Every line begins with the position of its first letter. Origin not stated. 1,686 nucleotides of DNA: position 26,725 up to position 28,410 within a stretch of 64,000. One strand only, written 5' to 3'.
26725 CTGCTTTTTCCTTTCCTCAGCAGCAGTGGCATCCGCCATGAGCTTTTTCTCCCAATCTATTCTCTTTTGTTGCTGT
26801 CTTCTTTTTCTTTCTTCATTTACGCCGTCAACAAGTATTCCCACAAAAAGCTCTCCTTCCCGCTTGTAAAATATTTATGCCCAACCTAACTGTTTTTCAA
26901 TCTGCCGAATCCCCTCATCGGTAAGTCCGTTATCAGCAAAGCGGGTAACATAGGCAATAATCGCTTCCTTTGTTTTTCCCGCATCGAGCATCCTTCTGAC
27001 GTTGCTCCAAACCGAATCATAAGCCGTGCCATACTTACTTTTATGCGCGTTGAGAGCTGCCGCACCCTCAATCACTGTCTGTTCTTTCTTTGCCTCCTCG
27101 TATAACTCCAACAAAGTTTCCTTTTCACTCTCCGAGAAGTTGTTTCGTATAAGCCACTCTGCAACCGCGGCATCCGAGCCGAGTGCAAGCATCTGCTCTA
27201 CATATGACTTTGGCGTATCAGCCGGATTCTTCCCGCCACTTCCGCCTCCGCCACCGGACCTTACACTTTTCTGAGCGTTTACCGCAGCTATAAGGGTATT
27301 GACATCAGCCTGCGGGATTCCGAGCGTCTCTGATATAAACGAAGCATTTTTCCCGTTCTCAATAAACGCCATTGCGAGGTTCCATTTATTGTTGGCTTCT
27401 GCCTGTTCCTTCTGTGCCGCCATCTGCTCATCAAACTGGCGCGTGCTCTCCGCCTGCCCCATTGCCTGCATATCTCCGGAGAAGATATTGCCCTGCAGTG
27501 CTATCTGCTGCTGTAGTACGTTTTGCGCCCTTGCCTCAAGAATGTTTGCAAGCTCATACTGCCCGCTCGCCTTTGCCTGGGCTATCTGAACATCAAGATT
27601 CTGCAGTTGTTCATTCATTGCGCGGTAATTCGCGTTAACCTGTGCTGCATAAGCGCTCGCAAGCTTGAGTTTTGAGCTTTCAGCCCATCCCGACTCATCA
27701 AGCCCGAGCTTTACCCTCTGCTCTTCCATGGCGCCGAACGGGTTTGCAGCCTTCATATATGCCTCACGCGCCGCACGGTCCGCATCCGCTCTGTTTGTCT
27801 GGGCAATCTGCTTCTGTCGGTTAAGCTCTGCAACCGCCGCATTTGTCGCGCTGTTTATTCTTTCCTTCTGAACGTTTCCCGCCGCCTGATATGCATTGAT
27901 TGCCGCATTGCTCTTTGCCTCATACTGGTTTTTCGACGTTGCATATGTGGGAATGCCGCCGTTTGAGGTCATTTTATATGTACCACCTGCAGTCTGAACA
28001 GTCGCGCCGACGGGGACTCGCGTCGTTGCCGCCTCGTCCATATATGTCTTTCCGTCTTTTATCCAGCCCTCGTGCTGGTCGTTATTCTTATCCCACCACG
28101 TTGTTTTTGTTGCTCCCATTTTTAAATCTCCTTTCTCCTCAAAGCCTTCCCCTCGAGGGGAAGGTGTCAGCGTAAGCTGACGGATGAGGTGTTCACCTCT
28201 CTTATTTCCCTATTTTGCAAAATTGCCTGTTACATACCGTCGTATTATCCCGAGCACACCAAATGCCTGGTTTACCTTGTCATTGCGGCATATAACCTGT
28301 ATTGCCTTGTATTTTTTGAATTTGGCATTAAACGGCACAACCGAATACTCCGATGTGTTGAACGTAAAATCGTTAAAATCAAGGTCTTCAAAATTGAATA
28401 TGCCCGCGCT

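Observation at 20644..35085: Family-1 intercistronic structured repeats confined to the prophage late region (5 copies)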

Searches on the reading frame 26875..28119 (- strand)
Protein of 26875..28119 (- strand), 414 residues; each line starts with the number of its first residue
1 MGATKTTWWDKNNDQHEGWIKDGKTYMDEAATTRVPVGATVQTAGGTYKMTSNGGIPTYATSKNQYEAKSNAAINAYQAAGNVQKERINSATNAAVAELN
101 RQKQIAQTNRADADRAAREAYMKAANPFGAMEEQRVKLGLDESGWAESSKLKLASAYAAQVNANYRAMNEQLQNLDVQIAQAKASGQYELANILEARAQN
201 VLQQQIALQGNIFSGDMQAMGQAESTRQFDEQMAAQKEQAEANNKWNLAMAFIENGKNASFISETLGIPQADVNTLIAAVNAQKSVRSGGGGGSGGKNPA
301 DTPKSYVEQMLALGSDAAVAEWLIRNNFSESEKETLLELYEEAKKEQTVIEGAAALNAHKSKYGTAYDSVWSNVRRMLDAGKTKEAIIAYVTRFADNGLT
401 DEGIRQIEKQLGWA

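Call 12: search_protein_families(library=pfam, proteins=[window:26875-28119:-], max_evalue=0.001)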
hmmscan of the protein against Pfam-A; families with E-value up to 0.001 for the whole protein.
window:26875-28119:- (414 aa): 0 families

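Call 14: search_protein_families(library=phrogs, proteins=[window:26875-28119:-], max_evalue=0.001)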
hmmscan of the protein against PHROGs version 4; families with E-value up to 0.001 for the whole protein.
window:26875-28119:- (414 aa): 0 families

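Call 50: search_protein_families(library=ncbifam, proteins=[window:26875-28119:-], max_evalue=0.00001)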
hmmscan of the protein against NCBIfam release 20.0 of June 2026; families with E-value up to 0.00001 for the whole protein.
window:26875-28119:- (414 aa): 0 families

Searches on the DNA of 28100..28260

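Call 24: search_rna_families(source=window, start=28100, end=28260, threshold=evalue, max_evalue=10, show_alignments=3)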
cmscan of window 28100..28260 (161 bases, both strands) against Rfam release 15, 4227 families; matches with E-value up to 10: 10.
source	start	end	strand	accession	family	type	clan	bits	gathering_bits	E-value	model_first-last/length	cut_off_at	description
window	28128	28166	+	RF02260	MAT2A_A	Cis-reg;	-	17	40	0.19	1-65/65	no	MAT2A 3'UTR stem loop A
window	28130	28193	-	RF03147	RAGATH-10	Gene; sRNA;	-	16.1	41.2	0.81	1-82/82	no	RAGATH-10 RNA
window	28146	28163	+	RF00655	mir-28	Gene; miRNA;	CL00086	13.5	64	5.7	1-78/78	no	mir-28 microRNA precursor family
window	28106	28174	+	RF02266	XIST_intron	Gene; lncRNA;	-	13.3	70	8.5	1-68/68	no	XIST 3' intron conserved motif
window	28131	28145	-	RF00180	REN-SRE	Cis-reg;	-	13.2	41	0.53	3-17/37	no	Renin stability regulatory element (REN-SRE)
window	28134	28168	-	RF01370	CRISPR-DR57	Gene; CRISPR;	-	13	39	3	1-37/37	no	CRISPR RNA direct repeat element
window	28128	28167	-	RF01762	whalefall-1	Gene; sRNA;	-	12.8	37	0.72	1-56/56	no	Whalefall-1 RNA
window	28146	28189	+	RF01762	whalefall-1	Gene; sRNA;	-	11.7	37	1.6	4-54/56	no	Whalefall-1 RNA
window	28137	28177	-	RF02893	RpsF_leader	Cis-reg; leader;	-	11.3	37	9.2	1-85/85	no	RpsF leader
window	28154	28194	+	RF01309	sR60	Gene; snRNA; snoRNA; CD-box;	CL00132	10.9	50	4.9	1-55/55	no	Small nucleolar RNA sR60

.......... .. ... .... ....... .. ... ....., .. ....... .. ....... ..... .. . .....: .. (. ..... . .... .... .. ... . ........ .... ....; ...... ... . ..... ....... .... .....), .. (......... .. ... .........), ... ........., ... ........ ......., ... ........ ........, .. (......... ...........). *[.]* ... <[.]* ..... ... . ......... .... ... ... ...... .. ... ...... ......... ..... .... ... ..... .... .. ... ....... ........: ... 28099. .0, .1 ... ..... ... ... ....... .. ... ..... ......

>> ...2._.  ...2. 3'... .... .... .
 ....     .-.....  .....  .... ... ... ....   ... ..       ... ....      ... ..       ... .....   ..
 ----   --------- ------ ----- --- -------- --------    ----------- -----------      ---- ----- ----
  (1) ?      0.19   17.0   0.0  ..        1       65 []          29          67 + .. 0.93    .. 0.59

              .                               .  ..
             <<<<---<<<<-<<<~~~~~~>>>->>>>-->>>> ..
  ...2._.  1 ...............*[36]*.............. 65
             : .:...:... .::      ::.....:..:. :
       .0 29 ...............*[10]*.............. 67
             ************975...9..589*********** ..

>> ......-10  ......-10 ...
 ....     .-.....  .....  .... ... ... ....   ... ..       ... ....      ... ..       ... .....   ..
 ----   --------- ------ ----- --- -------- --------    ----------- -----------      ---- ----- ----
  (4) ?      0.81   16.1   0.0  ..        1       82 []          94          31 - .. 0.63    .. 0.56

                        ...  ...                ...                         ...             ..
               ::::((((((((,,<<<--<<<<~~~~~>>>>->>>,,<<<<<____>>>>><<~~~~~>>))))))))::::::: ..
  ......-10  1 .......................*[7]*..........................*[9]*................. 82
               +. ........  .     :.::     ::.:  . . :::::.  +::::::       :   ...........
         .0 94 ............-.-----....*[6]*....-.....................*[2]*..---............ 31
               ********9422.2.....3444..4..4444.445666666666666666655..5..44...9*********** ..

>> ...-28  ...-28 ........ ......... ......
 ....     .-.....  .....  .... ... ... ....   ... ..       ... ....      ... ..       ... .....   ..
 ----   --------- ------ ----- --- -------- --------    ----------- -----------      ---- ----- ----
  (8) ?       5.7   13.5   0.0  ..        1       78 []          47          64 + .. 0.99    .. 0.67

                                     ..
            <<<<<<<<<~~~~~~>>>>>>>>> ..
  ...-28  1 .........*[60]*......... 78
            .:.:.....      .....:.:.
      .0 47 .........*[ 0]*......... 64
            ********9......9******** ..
